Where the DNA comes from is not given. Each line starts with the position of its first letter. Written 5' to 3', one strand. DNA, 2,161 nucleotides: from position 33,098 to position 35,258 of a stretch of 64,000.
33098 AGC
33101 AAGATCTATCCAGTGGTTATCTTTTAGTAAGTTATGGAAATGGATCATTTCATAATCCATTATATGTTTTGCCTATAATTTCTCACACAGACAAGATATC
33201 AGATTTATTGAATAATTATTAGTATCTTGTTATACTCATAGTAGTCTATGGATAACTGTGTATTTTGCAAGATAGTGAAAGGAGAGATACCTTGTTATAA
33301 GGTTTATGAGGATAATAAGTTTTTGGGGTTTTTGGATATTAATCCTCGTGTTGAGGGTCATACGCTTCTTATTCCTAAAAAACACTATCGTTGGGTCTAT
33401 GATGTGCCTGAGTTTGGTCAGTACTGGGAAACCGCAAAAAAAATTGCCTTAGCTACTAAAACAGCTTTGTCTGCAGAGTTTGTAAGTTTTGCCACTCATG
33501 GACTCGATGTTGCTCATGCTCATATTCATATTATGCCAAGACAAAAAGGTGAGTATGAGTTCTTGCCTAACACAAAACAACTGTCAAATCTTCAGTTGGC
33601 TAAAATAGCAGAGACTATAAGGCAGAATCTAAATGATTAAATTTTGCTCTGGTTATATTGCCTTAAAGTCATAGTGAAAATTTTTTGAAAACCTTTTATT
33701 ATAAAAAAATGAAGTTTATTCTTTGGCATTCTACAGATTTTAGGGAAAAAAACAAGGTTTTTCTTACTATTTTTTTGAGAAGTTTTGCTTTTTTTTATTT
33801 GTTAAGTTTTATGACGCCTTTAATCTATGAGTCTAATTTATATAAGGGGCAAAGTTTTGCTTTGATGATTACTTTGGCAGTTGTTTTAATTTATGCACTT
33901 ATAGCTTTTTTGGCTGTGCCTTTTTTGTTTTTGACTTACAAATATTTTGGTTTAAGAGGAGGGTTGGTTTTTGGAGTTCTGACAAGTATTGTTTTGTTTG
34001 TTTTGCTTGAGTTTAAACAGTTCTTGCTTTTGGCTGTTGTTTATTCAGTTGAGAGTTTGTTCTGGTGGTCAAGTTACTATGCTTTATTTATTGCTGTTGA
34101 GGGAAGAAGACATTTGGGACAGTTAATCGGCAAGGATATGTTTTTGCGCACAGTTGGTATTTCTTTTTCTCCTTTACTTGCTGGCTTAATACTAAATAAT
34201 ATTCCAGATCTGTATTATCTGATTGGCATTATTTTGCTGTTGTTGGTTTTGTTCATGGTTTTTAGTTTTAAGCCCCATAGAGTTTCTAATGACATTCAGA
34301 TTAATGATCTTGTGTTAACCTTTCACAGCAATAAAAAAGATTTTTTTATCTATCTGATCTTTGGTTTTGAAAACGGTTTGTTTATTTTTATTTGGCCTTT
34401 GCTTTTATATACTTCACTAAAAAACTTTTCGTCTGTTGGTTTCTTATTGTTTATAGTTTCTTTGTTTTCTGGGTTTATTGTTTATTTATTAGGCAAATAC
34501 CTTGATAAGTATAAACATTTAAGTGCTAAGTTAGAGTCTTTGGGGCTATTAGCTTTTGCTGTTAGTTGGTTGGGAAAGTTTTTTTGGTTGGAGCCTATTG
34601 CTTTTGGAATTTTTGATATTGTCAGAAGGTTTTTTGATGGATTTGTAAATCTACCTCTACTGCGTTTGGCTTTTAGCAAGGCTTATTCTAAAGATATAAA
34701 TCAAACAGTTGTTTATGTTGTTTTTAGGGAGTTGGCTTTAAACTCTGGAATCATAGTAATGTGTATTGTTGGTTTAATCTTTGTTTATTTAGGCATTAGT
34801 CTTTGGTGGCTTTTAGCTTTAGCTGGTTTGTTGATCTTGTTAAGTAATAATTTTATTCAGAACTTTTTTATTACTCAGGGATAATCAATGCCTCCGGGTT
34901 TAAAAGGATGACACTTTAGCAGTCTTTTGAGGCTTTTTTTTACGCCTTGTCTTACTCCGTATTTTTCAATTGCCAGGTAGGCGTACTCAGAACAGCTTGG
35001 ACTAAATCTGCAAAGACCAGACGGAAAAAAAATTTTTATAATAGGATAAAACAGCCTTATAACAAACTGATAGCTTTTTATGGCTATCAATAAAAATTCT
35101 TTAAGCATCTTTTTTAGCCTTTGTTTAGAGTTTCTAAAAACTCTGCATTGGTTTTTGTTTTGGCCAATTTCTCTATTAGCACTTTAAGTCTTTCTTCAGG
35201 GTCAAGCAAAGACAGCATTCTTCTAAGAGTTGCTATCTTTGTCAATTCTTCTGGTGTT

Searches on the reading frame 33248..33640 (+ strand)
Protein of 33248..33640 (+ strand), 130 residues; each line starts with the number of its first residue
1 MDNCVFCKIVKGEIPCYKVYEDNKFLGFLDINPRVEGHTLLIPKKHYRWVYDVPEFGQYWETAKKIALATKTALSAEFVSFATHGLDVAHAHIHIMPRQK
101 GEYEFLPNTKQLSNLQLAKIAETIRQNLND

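Call 51: search_protein_families(library=pfam, proteins=[window:33248-33640:+], max_evalue=0.01)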
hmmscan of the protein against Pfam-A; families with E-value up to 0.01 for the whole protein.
window:33248-33640:+ (130 aa): 2 families
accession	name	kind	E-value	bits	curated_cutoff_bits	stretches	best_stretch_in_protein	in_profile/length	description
PF01230.28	HIT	-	2.5e-19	70.2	21.5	1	11-100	1-97/98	HIT domain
PF11969.13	DcpS_C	-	4e-11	43.8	24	1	3-96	1-100/114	Scavenger mRNA decapping enzyme C-term binding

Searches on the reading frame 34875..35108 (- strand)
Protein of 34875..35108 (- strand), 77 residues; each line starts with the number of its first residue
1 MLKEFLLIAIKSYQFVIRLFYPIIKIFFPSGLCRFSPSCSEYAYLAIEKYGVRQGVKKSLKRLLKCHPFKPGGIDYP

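Call 51: search_protein_families(library=pfam, proteins=[window:34875-35108:-], max_evalue=0.01)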
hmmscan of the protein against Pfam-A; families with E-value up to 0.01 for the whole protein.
window:34875-35108:- (77 aa): 1 family
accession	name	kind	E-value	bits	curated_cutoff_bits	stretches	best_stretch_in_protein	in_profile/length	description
PF01809.23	YidD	-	2.4e-21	75.7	27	1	4-76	2-66/67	Putative membrane protein insertion efficiency factor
